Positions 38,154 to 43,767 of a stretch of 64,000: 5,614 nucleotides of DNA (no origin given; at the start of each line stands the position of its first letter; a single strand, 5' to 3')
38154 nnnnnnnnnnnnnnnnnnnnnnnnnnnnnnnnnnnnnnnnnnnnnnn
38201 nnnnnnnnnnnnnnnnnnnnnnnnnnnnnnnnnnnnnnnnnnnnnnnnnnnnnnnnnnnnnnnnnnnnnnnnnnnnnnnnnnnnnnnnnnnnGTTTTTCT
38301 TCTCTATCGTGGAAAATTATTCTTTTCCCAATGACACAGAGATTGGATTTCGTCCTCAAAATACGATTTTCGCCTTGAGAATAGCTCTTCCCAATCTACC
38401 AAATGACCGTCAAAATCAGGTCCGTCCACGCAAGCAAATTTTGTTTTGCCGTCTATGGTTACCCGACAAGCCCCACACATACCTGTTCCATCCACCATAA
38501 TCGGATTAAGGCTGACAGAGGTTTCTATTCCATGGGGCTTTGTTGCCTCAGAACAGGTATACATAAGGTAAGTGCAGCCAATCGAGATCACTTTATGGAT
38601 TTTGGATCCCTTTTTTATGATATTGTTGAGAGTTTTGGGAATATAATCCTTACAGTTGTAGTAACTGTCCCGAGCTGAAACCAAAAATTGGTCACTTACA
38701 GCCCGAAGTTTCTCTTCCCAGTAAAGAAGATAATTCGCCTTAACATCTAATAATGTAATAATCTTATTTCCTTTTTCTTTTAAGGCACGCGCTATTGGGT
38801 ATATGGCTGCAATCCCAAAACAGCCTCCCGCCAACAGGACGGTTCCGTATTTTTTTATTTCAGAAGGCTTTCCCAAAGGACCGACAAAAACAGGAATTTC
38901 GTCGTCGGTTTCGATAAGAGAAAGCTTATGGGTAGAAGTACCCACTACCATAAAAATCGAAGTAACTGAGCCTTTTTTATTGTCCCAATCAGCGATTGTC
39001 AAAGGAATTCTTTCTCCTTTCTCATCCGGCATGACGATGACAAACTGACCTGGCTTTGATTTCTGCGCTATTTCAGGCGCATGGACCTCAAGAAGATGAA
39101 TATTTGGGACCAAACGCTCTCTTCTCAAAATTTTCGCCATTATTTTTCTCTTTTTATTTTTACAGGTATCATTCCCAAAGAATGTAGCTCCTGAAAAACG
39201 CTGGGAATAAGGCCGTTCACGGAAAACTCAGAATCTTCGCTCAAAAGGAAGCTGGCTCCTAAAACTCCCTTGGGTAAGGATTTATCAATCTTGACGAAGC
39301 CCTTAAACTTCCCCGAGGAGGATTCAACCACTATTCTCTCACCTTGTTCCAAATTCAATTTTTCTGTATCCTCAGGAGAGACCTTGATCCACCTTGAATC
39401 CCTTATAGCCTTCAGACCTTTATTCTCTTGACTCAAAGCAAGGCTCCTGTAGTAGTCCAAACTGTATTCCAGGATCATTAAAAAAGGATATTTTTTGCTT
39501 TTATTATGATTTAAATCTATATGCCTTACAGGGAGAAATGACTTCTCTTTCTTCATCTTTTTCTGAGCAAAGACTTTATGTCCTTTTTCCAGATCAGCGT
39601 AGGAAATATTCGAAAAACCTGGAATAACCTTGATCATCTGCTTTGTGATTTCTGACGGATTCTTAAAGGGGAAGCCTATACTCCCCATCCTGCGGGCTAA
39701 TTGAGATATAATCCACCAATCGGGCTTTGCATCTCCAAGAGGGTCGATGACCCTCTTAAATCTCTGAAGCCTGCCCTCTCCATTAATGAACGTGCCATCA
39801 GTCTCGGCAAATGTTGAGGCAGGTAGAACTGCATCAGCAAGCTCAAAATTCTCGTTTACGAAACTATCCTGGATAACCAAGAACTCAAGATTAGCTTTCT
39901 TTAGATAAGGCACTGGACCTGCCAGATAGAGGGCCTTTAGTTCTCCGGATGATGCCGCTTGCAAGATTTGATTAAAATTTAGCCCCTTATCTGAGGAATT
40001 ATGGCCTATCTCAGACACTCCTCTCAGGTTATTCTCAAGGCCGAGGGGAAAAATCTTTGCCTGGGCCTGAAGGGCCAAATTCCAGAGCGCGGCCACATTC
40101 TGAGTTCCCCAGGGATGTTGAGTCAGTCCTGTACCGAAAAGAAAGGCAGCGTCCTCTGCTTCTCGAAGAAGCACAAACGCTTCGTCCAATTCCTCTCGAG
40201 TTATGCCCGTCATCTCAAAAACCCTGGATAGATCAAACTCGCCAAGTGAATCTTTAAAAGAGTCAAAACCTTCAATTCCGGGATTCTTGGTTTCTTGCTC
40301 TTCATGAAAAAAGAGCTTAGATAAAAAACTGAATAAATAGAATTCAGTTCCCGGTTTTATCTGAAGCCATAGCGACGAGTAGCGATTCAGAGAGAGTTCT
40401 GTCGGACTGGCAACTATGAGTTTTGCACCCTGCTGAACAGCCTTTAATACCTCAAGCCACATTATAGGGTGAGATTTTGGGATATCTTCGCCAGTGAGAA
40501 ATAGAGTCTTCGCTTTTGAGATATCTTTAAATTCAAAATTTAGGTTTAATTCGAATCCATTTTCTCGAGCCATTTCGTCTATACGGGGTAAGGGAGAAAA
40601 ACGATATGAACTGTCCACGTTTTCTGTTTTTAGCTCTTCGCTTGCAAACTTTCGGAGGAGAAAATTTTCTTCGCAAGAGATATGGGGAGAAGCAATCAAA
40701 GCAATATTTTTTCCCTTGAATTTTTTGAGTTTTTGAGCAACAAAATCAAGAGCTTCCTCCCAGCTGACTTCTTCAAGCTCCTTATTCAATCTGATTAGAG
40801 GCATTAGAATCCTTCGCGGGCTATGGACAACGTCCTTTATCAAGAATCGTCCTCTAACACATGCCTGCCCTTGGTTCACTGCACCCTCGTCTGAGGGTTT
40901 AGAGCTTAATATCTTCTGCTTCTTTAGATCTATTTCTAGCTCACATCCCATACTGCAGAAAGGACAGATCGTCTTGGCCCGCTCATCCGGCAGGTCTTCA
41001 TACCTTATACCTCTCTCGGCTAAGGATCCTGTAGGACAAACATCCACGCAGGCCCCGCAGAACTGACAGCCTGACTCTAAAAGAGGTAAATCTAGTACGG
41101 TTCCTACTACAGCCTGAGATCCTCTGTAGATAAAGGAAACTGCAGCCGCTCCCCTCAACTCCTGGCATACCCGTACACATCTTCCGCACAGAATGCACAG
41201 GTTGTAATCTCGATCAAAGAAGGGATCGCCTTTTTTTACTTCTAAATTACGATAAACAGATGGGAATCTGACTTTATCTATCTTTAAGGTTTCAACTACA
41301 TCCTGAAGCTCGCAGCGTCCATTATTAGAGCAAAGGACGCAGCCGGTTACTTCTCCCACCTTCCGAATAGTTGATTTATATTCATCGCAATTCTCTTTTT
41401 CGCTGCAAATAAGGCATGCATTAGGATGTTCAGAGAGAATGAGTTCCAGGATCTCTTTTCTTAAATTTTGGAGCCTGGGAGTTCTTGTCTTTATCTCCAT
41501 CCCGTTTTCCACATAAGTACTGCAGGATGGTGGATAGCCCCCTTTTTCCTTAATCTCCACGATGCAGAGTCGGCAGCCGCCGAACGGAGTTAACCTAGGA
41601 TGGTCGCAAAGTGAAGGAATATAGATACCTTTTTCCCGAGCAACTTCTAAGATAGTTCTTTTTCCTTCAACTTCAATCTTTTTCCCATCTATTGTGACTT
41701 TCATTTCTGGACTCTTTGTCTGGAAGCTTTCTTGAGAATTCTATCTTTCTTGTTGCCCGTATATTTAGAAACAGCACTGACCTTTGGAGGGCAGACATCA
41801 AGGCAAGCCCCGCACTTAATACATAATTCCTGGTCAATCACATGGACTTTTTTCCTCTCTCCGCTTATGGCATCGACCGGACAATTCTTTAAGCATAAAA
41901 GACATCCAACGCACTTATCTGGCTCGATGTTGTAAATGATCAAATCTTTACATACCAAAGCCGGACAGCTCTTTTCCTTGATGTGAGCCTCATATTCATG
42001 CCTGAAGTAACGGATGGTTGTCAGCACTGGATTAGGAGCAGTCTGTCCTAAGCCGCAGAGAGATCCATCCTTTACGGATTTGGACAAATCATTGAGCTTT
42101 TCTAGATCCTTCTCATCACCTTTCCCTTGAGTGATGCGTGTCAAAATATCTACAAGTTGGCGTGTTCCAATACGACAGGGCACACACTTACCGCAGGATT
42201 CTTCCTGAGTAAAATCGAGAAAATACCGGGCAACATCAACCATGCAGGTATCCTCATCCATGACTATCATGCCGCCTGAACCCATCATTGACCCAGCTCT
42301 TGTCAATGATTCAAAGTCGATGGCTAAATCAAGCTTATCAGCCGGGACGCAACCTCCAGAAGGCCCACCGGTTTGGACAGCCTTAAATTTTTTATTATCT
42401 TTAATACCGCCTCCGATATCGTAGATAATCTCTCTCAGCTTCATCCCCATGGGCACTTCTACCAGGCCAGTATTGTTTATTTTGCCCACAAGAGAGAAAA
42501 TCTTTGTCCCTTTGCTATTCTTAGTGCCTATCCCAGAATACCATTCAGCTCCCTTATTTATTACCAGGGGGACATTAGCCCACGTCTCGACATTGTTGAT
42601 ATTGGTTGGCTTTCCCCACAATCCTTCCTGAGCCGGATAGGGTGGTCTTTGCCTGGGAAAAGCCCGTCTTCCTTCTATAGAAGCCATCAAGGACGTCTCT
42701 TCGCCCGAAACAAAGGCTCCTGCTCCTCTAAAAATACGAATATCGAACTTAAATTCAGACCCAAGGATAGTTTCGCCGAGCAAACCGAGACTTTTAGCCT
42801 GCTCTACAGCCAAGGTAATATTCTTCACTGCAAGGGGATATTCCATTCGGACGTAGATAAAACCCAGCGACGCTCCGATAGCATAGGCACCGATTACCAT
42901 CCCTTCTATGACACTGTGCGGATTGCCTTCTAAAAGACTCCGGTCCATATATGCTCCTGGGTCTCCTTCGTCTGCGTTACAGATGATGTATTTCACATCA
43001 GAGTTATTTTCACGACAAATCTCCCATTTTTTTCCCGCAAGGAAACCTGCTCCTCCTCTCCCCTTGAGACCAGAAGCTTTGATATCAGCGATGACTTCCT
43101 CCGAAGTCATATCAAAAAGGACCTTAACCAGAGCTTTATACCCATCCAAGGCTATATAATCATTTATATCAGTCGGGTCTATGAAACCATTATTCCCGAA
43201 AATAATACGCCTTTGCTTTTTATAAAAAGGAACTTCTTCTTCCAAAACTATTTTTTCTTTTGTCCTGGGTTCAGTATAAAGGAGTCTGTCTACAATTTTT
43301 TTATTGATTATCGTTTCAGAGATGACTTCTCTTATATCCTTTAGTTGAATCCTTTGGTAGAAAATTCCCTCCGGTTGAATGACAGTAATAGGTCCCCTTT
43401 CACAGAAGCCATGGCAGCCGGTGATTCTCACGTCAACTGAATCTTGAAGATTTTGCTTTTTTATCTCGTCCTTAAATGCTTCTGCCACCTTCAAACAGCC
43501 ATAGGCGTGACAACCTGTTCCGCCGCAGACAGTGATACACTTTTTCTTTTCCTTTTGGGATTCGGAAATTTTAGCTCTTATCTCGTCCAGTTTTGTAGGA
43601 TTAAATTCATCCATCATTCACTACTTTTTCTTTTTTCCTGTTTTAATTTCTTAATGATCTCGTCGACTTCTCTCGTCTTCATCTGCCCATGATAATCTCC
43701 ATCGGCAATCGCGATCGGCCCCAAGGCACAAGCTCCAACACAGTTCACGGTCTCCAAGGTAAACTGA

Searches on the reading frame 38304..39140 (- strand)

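Call 22: search_protein_families(library=pfam, proteins=[window:38304-39140:-], max_evalue=0.0001)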
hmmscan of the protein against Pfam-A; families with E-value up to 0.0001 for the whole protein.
window:38304-39140:- (278 aa): 1 family
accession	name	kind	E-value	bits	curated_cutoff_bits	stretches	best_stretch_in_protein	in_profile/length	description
PF10418.14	DHODB_Fe-S_bind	-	5.5e-13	48.9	23.9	1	212-248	1-40/41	Iron-sulfur cluster binding domain of dihydroorotate dehydrogenase B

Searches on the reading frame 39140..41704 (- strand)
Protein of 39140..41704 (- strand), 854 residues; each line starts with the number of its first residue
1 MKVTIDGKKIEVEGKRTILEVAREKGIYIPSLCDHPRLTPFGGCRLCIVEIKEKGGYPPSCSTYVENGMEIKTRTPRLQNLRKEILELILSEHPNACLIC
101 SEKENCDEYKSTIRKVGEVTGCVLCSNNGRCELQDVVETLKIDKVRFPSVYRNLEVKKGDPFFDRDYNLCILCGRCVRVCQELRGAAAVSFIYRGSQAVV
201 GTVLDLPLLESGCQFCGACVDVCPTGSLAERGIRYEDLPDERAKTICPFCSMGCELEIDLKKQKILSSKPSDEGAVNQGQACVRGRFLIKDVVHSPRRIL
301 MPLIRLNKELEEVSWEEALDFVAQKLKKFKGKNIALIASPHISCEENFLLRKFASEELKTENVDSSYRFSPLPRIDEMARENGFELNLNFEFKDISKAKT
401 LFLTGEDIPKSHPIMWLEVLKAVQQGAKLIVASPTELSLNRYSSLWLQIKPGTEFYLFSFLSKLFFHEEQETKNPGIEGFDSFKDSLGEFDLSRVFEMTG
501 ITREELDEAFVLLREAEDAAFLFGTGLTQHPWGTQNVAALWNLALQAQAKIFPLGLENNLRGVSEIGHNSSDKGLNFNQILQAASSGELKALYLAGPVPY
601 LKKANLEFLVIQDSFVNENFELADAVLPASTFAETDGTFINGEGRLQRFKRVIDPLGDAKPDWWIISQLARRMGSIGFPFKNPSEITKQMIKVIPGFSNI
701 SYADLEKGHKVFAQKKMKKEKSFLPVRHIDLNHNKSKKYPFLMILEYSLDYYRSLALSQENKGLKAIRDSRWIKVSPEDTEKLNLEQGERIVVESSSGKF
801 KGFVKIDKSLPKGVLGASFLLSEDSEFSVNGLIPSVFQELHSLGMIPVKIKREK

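Call 22: search_protein_families(library=pfam, proteins=[window:39140-41704:-], max_evalue=0.0001)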
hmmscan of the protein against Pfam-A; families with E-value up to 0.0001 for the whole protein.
window:39140-41704:- (854 aa): 11 families
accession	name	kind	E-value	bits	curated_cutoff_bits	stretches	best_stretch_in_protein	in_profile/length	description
PF00384.28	Molybdopterin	-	5.5e-50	170.8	24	1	298-671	1-352/353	Molybdopterin oxidoreductase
PF13510.11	Fer2_4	-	1.2e-16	60.9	22.8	1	2-75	5-81/82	2Fe-2S iron-sulfur cluster binding domain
PF04879.21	Molybdop_Fe4S4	-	1.3e-14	54.3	22.7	1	243-292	4-53/55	Molybdopterin oxidoreductase Fe4S4 domain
PF10588.14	NADH-G_4Fe-4S_3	-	1.1e-12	47.7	27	2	82-107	1-26/40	NADH-ubiquinone oxidoreductase-G iron-sulfur binding region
PF22117.2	Fer4_Nqo3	-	6.1e-11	42.8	27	1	162-228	3-66/67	NADH-quinone oxidoreductase subunit 3, ferredoxin-like domain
PF00111.32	Fer2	-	1.7e-08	34.7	21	1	3-65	1-59/77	2Fe-2S iron-sulfur cluster binding domain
PF01568.27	Molydop_binding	-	2.2e-08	34.5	26.8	1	756-840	16-100/110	Molydopterin dinucleotide binding domain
PF12838.12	Fer4_7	-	3.8e-08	34.1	27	1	170-226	2-51/52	4Fe-4S dicluster domain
PF00037.32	Fer4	-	6.1e-08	32.6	21.1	1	211-226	6-21/24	4Fe-4S binding domain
PF12837.12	Fer4_6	-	1.4e-05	25.3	25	0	163-180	2-19/24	4Fe-4S binding domain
PF14697.11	Fer4_21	-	3.8e-05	24.2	35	1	168-225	6-53/59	4Fe-4S dicluster domain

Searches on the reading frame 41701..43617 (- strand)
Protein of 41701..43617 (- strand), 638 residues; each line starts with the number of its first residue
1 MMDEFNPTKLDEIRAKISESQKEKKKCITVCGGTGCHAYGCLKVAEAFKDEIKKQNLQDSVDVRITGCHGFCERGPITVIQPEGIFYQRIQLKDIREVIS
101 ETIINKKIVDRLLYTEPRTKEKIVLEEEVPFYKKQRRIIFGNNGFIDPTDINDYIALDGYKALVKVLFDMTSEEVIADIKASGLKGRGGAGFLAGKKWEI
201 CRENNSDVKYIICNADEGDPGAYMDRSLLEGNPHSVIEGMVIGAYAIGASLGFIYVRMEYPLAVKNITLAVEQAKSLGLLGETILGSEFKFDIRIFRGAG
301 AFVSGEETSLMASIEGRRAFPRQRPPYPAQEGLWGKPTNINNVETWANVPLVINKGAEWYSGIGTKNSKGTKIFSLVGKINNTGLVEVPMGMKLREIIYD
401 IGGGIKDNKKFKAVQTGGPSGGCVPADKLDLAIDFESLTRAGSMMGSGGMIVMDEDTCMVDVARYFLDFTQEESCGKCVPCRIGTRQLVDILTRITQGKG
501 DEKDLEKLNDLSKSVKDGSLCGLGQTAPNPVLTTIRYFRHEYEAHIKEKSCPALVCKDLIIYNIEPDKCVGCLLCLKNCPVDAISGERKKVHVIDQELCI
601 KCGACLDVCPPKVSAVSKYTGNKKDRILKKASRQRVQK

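Call 20: find_encoding_contigs(protein=window:41701-43617:-, flank=10000, max_places=1)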
Protein window:41701-43617:- (638 aa): no gene with exactly this product is on record in the collection.

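Call 22: search_protein_families(library=pfam, proteins=[window:41701-43617:-], max_evalue=0.0001)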
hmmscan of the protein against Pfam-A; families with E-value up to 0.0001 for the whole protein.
window:41701-43617:- (638 aa): 12 families
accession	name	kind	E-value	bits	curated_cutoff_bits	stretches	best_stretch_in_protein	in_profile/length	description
PF01512.22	Complex1_51K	-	6.8e-43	146.6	31.2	1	179-350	1-149/150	Nuo51 FMN-binding domain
PF10589.14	NADH_4Fe-4S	-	4.1e-36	123.2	23.5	1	461-545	1-85/85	NADH-ubiquinone oxidoreductase-F iron-sulfur binding region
PF13237.11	Fer4_10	-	2.4e-10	40.6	25.5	1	563-610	3-53/53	4Fe-4S dicluster domain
PF00037.32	Fer4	-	3.1e-10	39.9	21.1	2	563-585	2-24/24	4Fe-4S binding domain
PF14697.11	Fer4_21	-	6.4e-10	39.5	35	1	564-610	3-52/59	4Fe-4S dicluster domain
PF12838.12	Fer4_7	-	4.2e-09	37.2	27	1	568-612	1-51/52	4Fe-4S dicluster domain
PF13187.11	Fer4_9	-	1.6e-07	31.6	27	1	568-612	1-50/52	4Fe-4S dicluster domain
PF12837.12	Fer4_6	-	1.9e-07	31.1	25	1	593-611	3-21/24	4Fe-4S binding domain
PF01257.25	2Fe-2S_thioredx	-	3.1e-07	30.8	24.8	1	21-101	61-143/145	Thioredoxin-like [2Fe-2S] ferredoxin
PF10531.15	SLBB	-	3.8e-06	27.1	27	1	374-422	2-53/55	SLBB domain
PF12797.12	Fer4_2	-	5.9e-06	26.3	24.5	1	592-610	3-21/22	4Fe-4S binding domain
PF25160.1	LdpA_Fe-S-bd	-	6.9e-05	23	27.6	1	575-613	9-42/49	LdpA Fe-S cluster-binding domain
